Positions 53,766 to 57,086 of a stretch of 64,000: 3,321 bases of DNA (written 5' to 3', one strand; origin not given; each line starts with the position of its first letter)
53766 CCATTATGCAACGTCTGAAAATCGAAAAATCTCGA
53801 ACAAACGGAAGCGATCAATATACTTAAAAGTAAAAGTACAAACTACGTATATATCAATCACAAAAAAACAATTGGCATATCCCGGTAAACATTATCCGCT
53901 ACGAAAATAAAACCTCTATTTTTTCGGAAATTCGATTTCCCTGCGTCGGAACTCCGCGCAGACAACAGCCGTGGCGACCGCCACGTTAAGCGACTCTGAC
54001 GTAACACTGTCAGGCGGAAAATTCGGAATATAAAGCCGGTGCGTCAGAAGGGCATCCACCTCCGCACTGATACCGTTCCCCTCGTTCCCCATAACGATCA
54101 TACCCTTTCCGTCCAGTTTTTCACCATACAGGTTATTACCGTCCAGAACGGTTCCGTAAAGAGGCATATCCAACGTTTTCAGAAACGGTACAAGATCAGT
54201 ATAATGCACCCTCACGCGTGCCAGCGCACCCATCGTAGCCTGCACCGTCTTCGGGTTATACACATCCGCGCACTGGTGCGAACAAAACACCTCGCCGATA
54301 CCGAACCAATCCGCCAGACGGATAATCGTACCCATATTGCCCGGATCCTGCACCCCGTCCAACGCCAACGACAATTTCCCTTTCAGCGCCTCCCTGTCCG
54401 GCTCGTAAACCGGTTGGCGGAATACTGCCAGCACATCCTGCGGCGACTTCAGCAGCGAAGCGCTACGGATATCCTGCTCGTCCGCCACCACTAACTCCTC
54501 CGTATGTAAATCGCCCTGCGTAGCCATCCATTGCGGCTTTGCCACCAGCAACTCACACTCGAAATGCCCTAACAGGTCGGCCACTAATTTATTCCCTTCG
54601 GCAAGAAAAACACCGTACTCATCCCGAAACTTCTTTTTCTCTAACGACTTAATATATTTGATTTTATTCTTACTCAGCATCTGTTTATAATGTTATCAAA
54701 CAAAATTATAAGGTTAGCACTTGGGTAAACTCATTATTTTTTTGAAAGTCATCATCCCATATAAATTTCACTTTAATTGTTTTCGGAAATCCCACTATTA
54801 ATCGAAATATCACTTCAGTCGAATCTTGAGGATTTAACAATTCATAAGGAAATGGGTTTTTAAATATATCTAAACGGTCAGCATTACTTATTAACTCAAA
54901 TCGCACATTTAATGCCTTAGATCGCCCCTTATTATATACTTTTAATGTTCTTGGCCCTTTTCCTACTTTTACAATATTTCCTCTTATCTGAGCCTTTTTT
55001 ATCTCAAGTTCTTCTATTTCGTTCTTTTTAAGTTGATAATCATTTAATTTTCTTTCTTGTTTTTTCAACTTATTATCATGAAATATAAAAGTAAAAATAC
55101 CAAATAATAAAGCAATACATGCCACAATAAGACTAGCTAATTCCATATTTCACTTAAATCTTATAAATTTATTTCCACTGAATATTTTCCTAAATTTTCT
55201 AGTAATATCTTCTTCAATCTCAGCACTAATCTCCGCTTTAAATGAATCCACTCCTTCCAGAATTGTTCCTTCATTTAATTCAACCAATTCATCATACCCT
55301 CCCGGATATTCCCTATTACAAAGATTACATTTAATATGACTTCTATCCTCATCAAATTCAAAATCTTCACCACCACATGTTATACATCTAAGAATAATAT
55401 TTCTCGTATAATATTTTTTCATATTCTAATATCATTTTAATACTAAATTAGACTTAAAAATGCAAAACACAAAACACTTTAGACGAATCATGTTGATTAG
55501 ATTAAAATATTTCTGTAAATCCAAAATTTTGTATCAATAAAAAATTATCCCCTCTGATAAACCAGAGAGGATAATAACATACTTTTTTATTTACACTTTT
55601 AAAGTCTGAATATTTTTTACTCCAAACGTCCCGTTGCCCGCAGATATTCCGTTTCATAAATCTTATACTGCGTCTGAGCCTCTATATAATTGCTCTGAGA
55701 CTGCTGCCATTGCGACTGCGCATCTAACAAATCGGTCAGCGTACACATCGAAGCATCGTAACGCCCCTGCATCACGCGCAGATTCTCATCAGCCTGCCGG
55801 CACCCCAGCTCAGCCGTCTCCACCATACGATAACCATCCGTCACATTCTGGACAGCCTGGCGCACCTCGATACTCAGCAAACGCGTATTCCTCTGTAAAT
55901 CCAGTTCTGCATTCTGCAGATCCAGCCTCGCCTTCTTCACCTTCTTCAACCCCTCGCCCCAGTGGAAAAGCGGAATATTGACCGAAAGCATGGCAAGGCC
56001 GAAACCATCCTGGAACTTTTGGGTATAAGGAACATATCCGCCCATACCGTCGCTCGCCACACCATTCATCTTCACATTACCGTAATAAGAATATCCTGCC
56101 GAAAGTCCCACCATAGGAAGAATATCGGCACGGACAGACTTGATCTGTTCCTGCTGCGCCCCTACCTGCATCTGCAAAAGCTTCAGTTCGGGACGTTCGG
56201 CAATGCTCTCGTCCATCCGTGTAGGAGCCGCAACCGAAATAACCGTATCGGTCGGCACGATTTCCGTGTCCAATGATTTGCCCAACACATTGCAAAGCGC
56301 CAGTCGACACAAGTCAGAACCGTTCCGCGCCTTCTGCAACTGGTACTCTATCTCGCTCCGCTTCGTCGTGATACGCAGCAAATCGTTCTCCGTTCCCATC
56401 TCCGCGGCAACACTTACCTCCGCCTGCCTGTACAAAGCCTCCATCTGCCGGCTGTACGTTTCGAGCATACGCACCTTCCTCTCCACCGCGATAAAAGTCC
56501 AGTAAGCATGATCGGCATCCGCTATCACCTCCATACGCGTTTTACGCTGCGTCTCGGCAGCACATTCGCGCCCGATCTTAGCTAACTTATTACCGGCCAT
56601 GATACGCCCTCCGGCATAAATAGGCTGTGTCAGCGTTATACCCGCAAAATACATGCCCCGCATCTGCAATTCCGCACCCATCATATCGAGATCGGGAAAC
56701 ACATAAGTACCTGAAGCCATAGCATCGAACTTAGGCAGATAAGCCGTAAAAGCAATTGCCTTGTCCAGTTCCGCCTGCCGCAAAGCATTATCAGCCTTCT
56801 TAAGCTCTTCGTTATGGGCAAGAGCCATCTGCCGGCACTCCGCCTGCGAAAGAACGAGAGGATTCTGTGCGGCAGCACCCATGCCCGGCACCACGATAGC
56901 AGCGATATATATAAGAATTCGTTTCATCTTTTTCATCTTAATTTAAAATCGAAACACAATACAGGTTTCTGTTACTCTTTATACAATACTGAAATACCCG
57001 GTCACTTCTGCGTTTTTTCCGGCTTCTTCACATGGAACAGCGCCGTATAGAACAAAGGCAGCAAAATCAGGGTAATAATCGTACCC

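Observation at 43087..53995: Perfect 65-bp direct repeats (3-prime end of TrmH-family gene) bracket a 10.8-kb island with no recombinase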

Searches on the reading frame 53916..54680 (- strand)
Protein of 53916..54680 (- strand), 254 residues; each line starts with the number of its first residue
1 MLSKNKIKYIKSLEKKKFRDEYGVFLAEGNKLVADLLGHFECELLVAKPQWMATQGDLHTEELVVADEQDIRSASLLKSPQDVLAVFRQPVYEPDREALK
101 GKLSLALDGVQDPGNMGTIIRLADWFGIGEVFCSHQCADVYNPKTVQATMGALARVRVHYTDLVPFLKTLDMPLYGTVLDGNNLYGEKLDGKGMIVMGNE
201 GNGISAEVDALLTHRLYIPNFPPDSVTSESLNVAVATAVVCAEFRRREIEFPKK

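Call 7: search_protein_families(library=pfam, proteins=[window:53916-54680:-], max_evalue=0.01)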
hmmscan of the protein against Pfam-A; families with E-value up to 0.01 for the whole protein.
window:53916-54680:- (254 aa): 2 families
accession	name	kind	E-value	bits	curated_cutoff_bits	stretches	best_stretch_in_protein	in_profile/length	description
PF00588.24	SpoU_methylase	-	5.8e-31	107.9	29.7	1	103-241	2-141/142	SpoU rRNA Methylase family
PF22435.1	MRM3-like_sub_bind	-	2.2e-17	63.7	27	1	4-85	1-84/84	MRM3-like substrate binding domain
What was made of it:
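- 53916..54680 (-): SpoU/TrmH-family RNA 2'-O-methyltransferase (254 aa). This is the target gene. Pfam SpoU_methylase plus MRM3-like_sub_bind (call 7).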

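Call 9: search_protein_families(library=ncbifam, proteins=[window:53916-54680:-], max_evalue=0.01)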
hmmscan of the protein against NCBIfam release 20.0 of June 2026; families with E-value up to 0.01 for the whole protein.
window:53916-54680:- (254 aa): 5 families
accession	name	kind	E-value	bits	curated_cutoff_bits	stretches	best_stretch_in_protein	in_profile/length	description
TIGR00186.1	rRNA_methyl_3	equivalog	1.3e-19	70.6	160.15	1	102-245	93-237/240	23S rRNA (guanosine(2251)-2'-O)-methyltransferase RlmB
NF008386.0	PRK11181.1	equivalog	3.9e-11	42.7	366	1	103-246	96-240/244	23S rRNA (guanosine(2251)-2'-O)-methyltransferase RlmB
NF008295.0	PRK11081.1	equivalog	3.1e-09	36.7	227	1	102-247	19-164/230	tRNA (guanosine(18)-2'-O)-methyltransferase TrmH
NF008117.0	PRK10864.1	equivalog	8e-09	35.2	267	1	104-248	198-342/344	tRNA/rRNA methyltransferase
NF000477.1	NshR_TsnR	equivalog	1e-05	25.1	425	1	95-247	110-263/266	NshR/TsnR family 23S rRNA methyltransferase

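Call 15: find_related_loci(query=window:53916-54680:-, collection=genome_contigs, flank=10000)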
Query window:53916-54680:- (254 aa) in genome_contigs; peptide patterns used: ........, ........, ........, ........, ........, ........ (x = any residue, [..] = any of these).
599 stretches matched a pattern (row limit reached: there are more); 390 encode a relative of the query (tblastn E <= 1e-3); the best 80 are kept; 80 distinct loci.
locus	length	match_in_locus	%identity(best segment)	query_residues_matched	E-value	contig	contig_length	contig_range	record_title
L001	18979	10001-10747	65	1-248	2e-109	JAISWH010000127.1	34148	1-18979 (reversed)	MAG: Dysgonamonadaceae bacterium isolate Nc350_bin116 k119_1809923, whole genome shotgun sequence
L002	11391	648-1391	65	1-247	3e-107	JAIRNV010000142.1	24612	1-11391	MAG: Dysgonamonadaceae bacterium isolate Cd354_bin49 k119_417426, whole genome shotgun sequence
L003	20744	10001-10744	65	1-247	5e-107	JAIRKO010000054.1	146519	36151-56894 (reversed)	MAG: Dysgonamonadaceae bacterium isolate Cc175_bin119 k119_637657, whole genome shotgun sequence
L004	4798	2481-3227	63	1-248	1e-103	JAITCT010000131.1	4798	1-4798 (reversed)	MAG: Dysgonamonadaceae bacterium isolate Nm470_bin10 k119_1979136, whole genome shotgun sequence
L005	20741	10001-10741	58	2-247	2e-97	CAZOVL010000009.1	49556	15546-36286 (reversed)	MAG TPA_asm: uncultured Bacteroides sp. isolate binchicken_co157_116 genome assembly, contig: NODE_1225_length_49556_cov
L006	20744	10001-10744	60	1-247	2e-97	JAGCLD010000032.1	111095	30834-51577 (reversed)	MAG: Paludibacteraceae bacterium isolate RGIG9891 Yak_Rectum-4__c550813, whole genome shotgun sequence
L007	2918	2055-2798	58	1-247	7e-99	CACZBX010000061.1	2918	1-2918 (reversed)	MAG: uncultured Bacteroidales bacterium isolate RUG12482 genome assembly, contig: RUG12482_asm_61, whole genome shotgun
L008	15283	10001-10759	58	1-252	3e-96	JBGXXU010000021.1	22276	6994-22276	MAG: Phocaeicola sp. isolate Z2-29_MAG_1 Z2-29__15439, whole genome shotgun sequence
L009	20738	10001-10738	56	2-247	4e-95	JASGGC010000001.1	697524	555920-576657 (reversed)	MAG: Dysgonomonas sp. isolate 5H167 JMF-2111-06-0005.hyb.bin.167_0, whole genome shotgun sequence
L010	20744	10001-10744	57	1-247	7e-95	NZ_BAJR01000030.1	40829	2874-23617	Phocaeicola paurosaccharolyticus JCM 15092, whole genome shotgun sequence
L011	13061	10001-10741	61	1-247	2e-93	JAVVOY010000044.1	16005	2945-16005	MAG: Bacteroidales bacterium isolate CGS10Y1-bin18 NODE_44_length_16005_cov_3.786100, whole genome shotgun sequence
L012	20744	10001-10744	56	1-247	2e-93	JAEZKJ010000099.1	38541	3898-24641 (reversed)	MAG: Bacteroidetes bacterium isolate OH_CDB_272 k127_1778365, whole genome shotgun sequence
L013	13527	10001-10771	56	1-247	3e-93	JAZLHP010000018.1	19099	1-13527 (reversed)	MAG: Bacteroidaceae bacterium isolate T1900044980_TA20190042.MAGScoT_cleanbin_000058 SGB_4118_k141_951197, whole genome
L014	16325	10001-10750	55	1-248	3e-91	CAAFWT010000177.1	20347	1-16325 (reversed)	MAG TPA_asm: uncultured Paraprevotella sp., isolate HGM04814, WGS project CAAFWT010000000 data, contig: SRS475647_104_k1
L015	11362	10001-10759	59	2-247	9e-91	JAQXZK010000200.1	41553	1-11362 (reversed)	MAG: Bacteroidales bacterium isolate SUG1661 k141_3548510, whole genome shotgun sequence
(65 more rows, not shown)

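Call 19: find_encoding_contigs(protein=window:53916-54680:-, flank=10000, max_places=10)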
Protein window:53916-54680:- (254 aa): no gene with exactly this product is on record in the collection.

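Call 28: find_homologous_proteins(query=window:53916-54680:-, max_evalue=1e-40)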
Query window:53916-54680:- (254 aa): 7996 proteins with E <= 1e-40 among 8000 candidates; the best 120 are listed.
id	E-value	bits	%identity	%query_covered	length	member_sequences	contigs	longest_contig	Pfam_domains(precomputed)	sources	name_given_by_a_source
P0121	1.7e-166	570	100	100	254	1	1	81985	PF22435.2,PF00588.25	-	-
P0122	1.0e-118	413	74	98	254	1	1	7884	PF22435.2,PF00588.25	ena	-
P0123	3.8e-115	402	75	97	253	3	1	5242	PF22435.2,PF00588.25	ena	-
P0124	6.2e-115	401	74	97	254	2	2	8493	PF22435.2,PF00588.25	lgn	-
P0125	2.7e-111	389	69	98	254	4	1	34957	PF22435.2,PF00588.25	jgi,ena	-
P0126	1.6e-110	387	70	100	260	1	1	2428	PF22435.2,PF00588.25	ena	-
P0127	6.2e-109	381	68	98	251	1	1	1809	PF22435.2,PF00588.25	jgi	jgi:TrmH family RNA methyltransferase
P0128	1.7e-107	377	69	97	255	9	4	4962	PF22435.2,PF00588.25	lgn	-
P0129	1.8e-107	377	66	98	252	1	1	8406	PF22435.2,PF00588.25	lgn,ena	-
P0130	7.8e-107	375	66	98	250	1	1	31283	PF22435.2,PF00588.25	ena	-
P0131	8.8e-107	374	67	98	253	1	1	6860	PF22435.2,PF00588.25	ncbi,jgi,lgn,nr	ncbi:MAG: RNA methyltransferase [Candidatus Symbiothrix sp.]|jgi:TrmH family RNA methyltransferase|n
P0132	1.2e-106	374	67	98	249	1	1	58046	PF22435.2,PF00588.25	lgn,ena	-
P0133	1.4e-106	374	67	98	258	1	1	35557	PF22435.2,PF00588.25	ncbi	-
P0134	1.4e-106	374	68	97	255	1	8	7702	PF22435.2,PF00588.25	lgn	-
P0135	2.4e-106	373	67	99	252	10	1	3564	PF22435.2,PF00588.25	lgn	-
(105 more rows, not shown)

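Call 30: find_encoding_contigs(protein=P0122, flank=10000, max_places=2)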
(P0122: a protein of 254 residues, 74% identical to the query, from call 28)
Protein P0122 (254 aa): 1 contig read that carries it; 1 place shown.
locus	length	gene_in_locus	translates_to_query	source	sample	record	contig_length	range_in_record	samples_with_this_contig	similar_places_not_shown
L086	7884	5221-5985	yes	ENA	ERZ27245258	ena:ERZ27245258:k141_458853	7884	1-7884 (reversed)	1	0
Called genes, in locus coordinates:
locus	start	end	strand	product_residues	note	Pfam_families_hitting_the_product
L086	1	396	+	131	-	?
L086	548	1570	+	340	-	-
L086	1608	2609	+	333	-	-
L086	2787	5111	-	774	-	PF07244:POTRA (faint), PF01103:Omp85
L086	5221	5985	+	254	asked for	PF22435:MRM3-like_sub_bind, PF00588:SpoU_methylase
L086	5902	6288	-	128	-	-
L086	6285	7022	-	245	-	PF14129:DUF4296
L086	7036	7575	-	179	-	PF01252:Peptidase_A8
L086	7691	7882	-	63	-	?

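Call 31: find_encoding_contigs(protein=P0124, flank=10000, max_places=2)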
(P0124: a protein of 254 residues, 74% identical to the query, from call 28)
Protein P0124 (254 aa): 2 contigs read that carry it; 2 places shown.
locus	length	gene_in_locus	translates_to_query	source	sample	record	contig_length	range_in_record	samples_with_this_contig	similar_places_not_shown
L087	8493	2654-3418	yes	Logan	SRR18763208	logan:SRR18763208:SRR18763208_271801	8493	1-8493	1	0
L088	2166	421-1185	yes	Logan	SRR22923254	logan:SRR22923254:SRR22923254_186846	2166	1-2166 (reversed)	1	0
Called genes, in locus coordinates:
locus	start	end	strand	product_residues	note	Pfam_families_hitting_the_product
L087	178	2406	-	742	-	PF07244:POTRA (faint), PF01103:Omp85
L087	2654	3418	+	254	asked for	PF22435:MRM3-like_sub_bind, PF00588:SpoU_methylase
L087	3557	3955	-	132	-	-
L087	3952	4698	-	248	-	PF14129:DUF4296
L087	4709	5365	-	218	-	PF01252:Peptidase_A8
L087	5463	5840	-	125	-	PF01258:zf-dskA_traR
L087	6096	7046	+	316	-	PF03483:B3_4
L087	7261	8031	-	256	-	PF13489:Methyltransf_23 (weak), PF01209:Ubie_methyltran, PF13847:Methyltransf_31, PF08241:Methyltransf_11, PF08242:Methyltransf_12, PF13649:Methyltransf_25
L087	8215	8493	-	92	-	?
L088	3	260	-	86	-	?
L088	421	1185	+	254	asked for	PF22435:MRM3-like_sub_bind, PF00588:SpoU_methylase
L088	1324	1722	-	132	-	-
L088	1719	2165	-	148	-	?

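Call 32: find_encoding_contigs(protein=P0125, flank=10000, max_places=2)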
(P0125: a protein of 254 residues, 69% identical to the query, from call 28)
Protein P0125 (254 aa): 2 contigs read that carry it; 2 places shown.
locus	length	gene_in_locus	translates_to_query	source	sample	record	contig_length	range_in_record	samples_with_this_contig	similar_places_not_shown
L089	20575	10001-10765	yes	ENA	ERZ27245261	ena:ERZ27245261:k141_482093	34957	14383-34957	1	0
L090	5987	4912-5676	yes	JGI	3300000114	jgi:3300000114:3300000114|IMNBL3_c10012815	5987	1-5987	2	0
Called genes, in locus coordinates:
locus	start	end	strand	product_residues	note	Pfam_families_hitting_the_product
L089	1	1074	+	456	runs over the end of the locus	PF00072:Response_reg, PF01078:Mg_chelatase (faint), PF00158:Sigma54_activat, PF14532:Sigma54_activ_2, PF07728:AAA_5 (weak), PF25601:AAA_lid_14, PF02954:HTH_8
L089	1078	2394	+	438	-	PF02518:HATPase_c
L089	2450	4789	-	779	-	PF12704:MacB_PCD, PF02687:FtsX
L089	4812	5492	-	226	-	PF02463:SMC_N (weak), PF00005:ABC_tran, PF13304:AAA_21 (faint)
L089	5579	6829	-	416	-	PF25967:RND-MFP_C (weak), PF25989:YknX_C (weak)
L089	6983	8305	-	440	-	PF02321:OEP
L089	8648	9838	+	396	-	PF13102:Phage_int_SAM_5, PF00589:Phage_integrase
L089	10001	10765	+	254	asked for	PF22435:MRM3-like_sub_bind, PF00588:SpoU_methylase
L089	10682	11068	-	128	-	-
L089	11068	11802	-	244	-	PF14129:DUF4296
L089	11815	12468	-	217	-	PF01252:Peptidase_A8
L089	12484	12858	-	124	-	PF01258:zf-dskA_traR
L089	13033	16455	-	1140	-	PF00133:tRNA-synt_1, PF09334:tRNA-synt_1g (faint), PF08264:Anticodon_1, PF19302:DUF5915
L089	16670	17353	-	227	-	PF00230:MIP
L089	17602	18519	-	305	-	-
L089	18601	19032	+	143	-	PF13279:4HBT_2, PF03061:4HBT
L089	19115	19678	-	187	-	PF18962:Por_Secre_tail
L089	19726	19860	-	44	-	-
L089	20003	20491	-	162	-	PF03600:CitMHS, PF00939:Na_sulph_symp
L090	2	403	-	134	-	?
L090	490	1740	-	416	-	PF25967:RND-MFP_C (weak), PF25989:YknX_C (weak)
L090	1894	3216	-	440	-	PF02321:OEP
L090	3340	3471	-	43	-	-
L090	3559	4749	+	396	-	PF13102:Phage_int_SAM_5, PF00589:Phage_integrase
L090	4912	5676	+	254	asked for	PF22435:MRM3-like_sub_bind, PF00588:SpoU_methylase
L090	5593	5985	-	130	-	?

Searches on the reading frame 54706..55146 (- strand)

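Call 7: search_protein_families(library=pfam, proteins=[window:54706-55146:-], max_evalue=0.01)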
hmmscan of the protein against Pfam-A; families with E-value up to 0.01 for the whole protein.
window:54706-55146:- (146 aa): 0 families

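Call 8: search_protein_families(library=padloc, proteins=[window:54706-55146:-], max_evalue=0.01)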
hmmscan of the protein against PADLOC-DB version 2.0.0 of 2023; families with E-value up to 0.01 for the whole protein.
window:54706-55146:- (146 aa): 0 families

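Call 9: search_protein_families(library=ncbifam, proteins=[window:54706-55146:-], max_evalue=0.01)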
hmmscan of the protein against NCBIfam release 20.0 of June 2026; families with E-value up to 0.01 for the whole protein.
window:54706-55146:- (146 aa): 1 family
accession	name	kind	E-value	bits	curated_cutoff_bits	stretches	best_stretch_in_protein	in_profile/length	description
TIGR04561.1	membra_charge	hypoth_equivalog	0.0053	16.9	30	1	7-63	23-76/82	TIGR04561 family membrane protein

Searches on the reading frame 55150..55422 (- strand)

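Call 7: search_protein_families(library=pfam, proteins=[window:55150-55422:-], max_evalue=0.01)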
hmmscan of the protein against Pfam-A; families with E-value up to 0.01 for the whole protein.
window:55150-55422:- (90 aa): 0 families

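Call 8: search_protein_families(library=padloc, proteins=[window:55150-55422:-], max_evalue=0.01)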
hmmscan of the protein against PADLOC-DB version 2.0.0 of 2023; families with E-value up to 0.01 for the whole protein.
window:55150-55422:- (90 aa): 1 family
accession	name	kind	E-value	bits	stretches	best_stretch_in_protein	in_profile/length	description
PDLC05059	PDC-S64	-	0.0019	15.2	1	6-49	195-236/339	-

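Call 9: search_protein_families(library=ncbifam, proteins=[window:55150-55422:-], max_evalue=0.01)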
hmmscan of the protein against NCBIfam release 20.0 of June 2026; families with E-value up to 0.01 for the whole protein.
window:55150-55422:- (90 aa): 2 families
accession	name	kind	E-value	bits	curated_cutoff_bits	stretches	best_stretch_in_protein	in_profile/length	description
NF047912.1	ECs_2282_CxxC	subfamily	2.2e-07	30.6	37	1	11-63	3-59/60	ECs_2282 family putative zinc-binding protein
NF001629.0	PRK00415.1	equivalog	0.0083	15.6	70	0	10-36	14-40/62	30S ribosomal protein S27e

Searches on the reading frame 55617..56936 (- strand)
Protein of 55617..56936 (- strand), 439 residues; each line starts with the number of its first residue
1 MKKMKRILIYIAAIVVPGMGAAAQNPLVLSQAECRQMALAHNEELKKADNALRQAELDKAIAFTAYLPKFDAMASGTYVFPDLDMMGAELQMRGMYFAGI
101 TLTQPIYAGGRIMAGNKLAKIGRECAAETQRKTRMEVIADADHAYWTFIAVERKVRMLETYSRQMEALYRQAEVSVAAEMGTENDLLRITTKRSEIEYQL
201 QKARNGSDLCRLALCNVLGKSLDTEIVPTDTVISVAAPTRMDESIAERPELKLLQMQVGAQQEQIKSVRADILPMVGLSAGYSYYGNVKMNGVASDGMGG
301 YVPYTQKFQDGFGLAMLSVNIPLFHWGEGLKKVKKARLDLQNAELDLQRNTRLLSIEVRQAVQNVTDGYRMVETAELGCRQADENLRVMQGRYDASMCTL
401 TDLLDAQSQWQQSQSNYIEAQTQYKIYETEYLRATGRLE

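Call 14: search_protein_families(library=pfam, proteins=[window:55617-56936:-], max_evalue=0.001)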
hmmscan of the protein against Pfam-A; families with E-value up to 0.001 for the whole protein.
window:55617-56936:- (439 aa): 1 family
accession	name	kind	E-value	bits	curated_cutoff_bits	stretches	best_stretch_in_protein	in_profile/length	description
PF02321.23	OEP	-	2.8e-60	203.8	22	2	242-436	6-187/187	Outer membrane efflux protein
